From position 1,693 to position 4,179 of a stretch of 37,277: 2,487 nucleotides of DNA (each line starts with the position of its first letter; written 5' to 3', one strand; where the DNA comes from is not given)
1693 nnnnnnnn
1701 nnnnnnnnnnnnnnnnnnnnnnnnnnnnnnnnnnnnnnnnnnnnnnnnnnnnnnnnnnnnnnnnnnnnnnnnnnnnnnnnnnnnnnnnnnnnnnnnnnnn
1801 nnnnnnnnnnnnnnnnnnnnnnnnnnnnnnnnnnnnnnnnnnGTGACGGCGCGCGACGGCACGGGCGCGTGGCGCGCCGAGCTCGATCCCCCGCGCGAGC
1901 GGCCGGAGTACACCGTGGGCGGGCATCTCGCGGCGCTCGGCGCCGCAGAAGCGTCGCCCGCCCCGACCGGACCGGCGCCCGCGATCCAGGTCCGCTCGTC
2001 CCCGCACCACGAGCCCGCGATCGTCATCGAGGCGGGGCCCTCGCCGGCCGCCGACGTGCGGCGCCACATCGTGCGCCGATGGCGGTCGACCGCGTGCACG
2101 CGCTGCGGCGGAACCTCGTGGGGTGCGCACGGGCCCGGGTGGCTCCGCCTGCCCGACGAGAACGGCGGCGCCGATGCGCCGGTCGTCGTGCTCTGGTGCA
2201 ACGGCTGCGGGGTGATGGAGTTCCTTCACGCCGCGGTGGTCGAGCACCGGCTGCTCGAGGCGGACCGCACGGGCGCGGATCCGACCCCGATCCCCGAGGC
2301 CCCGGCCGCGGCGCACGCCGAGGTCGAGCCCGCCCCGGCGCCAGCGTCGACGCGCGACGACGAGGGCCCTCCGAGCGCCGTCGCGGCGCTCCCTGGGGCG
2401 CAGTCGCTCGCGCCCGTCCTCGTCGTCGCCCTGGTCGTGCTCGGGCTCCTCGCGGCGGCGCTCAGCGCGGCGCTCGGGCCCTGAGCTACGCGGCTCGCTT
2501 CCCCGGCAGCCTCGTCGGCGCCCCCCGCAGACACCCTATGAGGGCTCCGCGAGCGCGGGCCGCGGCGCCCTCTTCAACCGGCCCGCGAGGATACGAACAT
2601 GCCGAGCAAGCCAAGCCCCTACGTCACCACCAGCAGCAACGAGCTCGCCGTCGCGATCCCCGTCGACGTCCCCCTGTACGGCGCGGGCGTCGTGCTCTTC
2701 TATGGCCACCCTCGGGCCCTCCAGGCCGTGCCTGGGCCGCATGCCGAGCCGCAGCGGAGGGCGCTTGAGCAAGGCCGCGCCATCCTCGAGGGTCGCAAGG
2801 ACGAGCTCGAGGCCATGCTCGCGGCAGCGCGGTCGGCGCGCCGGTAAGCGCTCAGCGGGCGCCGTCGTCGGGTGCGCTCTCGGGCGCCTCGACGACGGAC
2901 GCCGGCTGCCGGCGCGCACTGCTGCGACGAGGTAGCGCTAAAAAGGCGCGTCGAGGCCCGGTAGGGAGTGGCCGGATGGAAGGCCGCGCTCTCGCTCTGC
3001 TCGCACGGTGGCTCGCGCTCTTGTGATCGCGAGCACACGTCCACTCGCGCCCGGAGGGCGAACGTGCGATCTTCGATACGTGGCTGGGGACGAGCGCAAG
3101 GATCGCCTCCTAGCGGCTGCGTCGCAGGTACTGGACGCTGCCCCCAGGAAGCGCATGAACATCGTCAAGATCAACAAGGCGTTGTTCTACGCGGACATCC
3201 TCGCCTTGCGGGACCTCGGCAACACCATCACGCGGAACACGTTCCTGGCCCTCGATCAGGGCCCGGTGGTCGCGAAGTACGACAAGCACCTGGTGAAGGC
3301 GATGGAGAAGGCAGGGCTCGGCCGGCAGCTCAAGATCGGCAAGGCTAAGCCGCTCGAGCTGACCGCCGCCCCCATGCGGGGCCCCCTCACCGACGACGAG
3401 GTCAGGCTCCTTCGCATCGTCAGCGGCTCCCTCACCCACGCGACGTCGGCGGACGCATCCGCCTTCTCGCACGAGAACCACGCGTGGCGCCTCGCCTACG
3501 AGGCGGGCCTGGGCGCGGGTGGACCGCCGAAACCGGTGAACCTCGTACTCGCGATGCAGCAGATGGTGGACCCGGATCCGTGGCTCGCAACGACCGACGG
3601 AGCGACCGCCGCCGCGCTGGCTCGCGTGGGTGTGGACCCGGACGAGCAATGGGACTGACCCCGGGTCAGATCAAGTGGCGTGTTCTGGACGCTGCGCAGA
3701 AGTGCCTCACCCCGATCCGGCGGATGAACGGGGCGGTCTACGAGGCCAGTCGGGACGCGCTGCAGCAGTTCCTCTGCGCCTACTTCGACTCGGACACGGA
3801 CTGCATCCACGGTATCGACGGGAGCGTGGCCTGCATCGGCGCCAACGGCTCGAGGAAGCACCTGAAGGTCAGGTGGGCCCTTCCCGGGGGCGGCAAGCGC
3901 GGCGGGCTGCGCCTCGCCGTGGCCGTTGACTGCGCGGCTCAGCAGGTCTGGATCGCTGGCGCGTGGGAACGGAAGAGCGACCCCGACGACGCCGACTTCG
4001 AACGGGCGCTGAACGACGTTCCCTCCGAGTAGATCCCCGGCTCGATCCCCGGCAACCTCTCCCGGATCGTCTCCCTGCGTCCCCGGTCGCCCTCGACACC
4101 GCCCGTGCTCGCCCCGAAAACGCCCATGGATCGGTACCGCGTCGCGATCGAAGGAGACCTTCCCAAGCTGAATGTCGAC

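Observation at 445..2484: Four tightly coupled genes of unknown function: HTH, split Mu-gpN-like domain protein, small helical protein, tail-anchored zinc-ribbon protein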

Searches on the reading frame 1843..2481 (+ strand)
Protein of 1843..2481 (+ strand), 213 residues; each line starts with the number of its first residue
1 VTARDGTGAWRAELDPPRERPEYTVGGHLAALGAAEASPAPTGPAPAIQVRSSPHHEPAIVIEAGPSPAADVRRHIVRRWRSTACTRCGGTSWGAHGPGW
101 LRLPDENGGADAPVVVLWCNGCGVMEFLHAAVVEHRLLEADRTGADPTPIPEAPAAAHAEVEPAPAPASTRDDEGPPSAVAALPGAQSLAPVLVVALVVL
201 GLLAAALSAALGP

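Call 6: search_protein_families(library=pfam, proteins=[window:1843-2481:+], max_evalue=1)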
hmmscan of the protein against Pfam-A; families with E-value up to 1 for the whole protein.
window:1843-2481:+ (213 aa): 0 families

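Call 7: search_protein_families(library=phrogs, proteins=[window:1843-2481:+], max_evalue=1)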
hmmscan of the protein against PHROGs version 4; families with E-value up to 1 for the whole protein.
window:1843-2481:+ (213 aa): 1 family
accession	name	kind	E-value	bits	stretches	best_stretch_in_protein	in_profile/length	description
phrog_8828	-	DNA, RNA and nucleotide metabolism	0.31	11.9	1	75-127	23-66/205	HNH endonuclease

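Call 9: search_protein_families(library=padloc, proteins=[window:1843-2481:+], max_evalue=1)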
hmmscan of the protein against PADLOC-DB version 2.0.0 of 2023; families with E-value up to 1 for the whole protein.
window:1843-2481:+ (213 aa): 0 families

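Call 10: search_protein_families(library=ncbifam, proteins=[window:1843-2481:+], max_evalue=1)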
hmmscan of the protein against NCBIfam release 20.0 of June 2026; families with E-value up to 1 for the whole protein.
window:1843-2481:+ (213 aa): 0 families

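Call 27: find_homologous_proteins(query=window:1843-2481:+, max_evalue=0.001)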
Query window:1843-2481:+ (213 aa): 1 proteins with E <= 0.001 among 8000 candidates.
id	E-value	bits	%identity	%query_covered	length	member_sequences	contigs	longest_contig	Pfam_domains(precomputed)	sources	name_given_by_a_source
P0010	8.6e-133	459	100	100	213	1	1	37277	-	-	-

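Call 53: search_dna_similar(query=window:1843-2481:+, collection=phages, mode=protein, max_evalue=0.1, max_rows=15)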
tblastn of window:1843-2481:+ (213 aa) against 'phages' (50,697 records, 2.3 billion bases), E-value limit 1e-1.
No match.

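Call 70: search_solved_structures(query=A4, max_evalue=10)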
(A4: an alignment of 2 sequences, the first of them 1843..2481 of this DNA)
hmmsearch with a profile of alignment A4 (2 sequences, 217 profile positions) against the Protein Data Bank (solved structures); distinct sequences matched with E-value up to 10: 4.
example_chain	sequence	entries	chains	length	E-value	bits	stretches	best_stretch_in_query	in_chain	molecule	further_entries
7oyc_j1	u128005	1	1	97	0.58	13.2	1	78-158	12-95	Ribosomal protein L37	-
3j92_j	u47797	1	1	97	0.77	12.8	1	78-158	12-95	eL37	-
22tu_Lj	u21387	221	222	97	1.3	12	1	78-158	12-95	60S ribosomal protein L37 | Large ribosomal subunit protein eL37 | 60S RIBOSOMAL PROTEIN EL37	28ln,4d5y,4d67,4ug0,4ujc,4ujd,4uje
2lli_A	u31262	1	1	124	2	11.4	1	55-123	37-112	Protein AIR2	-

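Call 89: predict_structure(protein=window:1843-2481:+)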
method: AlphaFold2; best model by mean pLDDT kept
length: 213 residues; sequences in the alignment: 1
mean_pLDDT: 50.4   pTM: 0.32
mean pLDDT of the five models: 50.4, 47.4, 46.1, 45.4, 43.9
residues with pLDDT >= 90: 16; 70-90: 19; 50-70: 65; < 50: 113
segments of 3 or more residues with pLDDT < 50: 1-68, 97-100, 128-131, 147-167, 175-177, 179-184
pLDDT, mean of each block of 10 residues (from residue 1): 33 26 28 30 31 29 44 58 68 58 52 61 56 54 59 31 38 50 58 93 94 69
secondary structure, 60 per line:
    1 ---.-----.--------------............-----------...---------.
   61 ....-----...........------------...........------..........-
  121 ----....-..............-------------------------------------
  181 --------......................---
elements in order: H25-36 E48-50 E60-64 H70-80 E93-103 E110-119 E125-128 H130-143 H189-210
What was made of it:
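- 1843..2484 (+): g4: 213-aa protein with a CxxC..CxxC motif and a C-terminal TM helix. It is an accessory, probably non-virion, gene. The AF2 single-sequence model is poor (pLDDT 50, call 89).
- Tried and rejected: The single-sequence model was too poor (pLDDT 50) to justify a fold search (call 89).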

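Call 94: find_related_loci(query=A4, collection=viral_contigs, flank=10000)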
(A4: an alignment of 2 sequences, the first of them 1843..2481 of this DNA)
Query A4 (213 aa) in viral_contigs; peptide patterns used: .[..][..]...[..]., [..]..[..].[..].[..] (x = any residue, [..] = any of these).
71 stretches matched a pattern, but none encodes a relative of the query by tblastn (E <= 1e-3).

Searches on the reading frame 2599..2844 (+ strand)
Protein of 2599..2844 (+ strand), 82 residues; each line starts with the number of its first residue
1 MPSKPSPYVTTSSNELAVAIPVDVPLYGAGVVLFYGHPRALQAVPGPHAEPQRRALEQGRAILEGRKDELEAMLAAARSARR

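Call 6: search_protein_families(library=pfam, proteins=[window:2599-2844:+], max_evalue=1)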
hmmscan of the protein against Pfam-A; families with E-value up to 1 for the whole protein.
window:2599-2844:+ (82 aa): 0 families

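Call 7: search_protein_families(library=phrogs, proteins=[window:2599-2844:+], max_evalue=1)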
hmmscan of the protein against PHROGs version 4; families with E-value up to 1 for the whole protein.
window:2599-2844:+ (82 aa): 0 families

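Call 9: search_protein_families(library=padloc, proteins=[window:2599-2844:+], max_evalue=1)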
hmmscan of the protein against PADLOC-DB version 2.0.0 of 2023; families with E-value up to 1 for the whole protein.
window:2599-2844:+ (82 aa): 0 families

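Call 10: search_protein_families(library=ncbifam, proteins=[window:2599-2844:+], max_evalue=1)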
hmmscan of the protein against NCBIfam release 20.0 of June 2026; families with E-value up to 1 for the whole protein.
window:2599-2844:+ (82 aa): 1 family
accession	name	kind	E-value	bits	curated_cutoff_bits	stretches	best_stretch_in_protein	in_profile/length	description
NF047957.1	CopZ_AFE_1862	equivalog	0.17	12.4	85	1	39-77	19-54/62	CopZ family metallochaperone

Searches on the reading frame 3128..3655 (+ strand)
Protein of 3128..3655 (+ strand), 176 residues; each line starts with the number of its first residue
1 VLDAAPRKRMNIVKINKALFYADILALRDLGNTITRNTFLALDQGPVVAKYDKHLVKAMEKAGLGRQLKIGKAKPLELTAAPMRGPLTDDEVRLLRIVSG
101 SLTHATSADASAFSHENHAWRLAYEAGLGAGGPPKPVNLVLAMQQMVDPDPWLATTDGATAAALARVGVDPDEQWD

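Call 6: search_protein_families(library=pfam, proteins=[window:3128-3655:+], max_evalue=1)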
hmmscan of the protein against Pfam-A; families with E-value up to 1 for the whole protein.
window:3128-3655:+ (176 aa): 2 families
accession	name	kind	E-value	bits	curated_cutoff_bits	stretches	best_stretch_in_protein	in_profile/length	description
PF13274.11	SocA_Panacea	-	4.9e-11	44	25.7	1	16-120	2-112/113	Antitoxin SocA-like, Panacea domain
PF15590.11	Imm27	-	0.085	13.2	27.3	1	115-135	41-62/67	Immunity protein 27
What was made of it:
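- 3128..4032 (+): Panacea-domain antitoxin (to 3658) and an overlapping partner gene (3649-4032), the presumed toxin. PF13274 scores E 4.9e-11 (call 6).
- Checked: The neighbour at 3128-3658 is a Panacea-domain antitoxin (PF13274, E 4.9e-11, call 6).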

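Call 7: search_protein_families(library=phrogs, proteins=[window:3128-3655:+], max_evalue=1)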
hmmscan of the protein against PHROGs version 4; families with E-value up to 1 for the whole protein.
window:3128-3655:+ (176 aa): 2 families
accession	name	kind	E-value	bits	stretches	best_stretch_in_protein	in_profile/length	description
phrog_1281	-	unknown function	2.4e-07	31.6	1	8-126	27-132/195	-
phrog_10390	-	unknown function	0.0031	18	1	11-126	166-276/299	-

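Call 9: search_protein_families(library=padloc, proteins=[window:3128-3655:+], max_evalue=1)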
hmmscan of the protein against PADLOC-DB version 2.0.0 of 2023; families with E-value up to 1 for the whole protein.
window:3128-3655:+ (176 aa): 0 families

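Call 10: search_protein_families(library=ncbifam, proteins=[window:3128-3655:+], max_evalue=1)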
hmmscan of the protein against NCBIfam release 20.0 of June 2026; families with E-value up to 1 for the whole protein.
window:3128-3655:+ (176 aa): 1 family
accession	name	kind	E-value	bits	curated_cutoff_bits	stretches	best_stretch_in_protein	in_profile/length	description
NF047745.1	SocA_antitoxin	equivalog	0.16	11.6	190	1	2-120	11-129/176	type VI toxin-antitoxin system SocA family antitoxin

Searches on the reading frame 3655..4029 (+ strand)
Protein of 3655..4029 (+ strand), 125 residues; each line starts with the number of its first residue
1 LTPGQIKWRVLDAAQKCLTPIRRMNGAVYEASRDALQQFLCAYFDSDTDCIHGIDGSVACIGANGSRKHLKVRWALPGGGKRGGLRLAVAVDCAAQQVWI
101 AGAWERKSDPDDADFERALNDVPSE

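Call 6: search_protein_families(library=pfam, proteins=[window:3655-4029:+], max_evalue=1)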
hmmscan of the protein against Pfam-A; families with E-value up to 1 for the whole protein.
window:3655-4029:+ (125 aa): 2 families
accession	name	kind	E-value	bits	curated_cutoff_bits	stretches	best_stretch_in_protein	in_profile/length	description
PF06296.18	RelE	-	0.086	13.5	27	1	70-111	44-83/120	RelE toxin of RelE / RelB toxin-antitoxin system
PF09876.14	DUF2103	-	0.099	13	22.4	1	60-101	39-80/98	Predicted metal-binding protein (DUF2103)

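Call 7: search_protein_families(library=phrogs, proteins=[window:3655-4029:+], max_evalue=1)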
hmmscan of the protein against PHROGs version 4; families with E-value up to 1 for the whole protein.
window:3655-4029:+ (125 aa): 1 family
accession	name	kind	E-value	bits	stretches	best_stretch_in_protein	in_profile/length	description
phrog_5869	-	unknown function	0.00042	21.4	1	49-106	35-83/110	-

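Call 9: search_protein_families(library=padloc, proteins=[window:3655-4029:+], max_evalue=1)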
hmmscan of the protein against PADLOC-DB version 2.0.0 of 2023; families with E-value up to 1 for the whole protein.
window:3655-4029:+ (125 aa): 0 families

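Call 10: search_protein_families(library=ncbifam, proteins=[window:3655-4029:+], max_evalue=1)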
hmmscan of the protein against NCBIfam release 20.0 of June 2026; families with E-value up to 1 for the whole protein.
window:3655-4029:+ (125 aa): 0 families
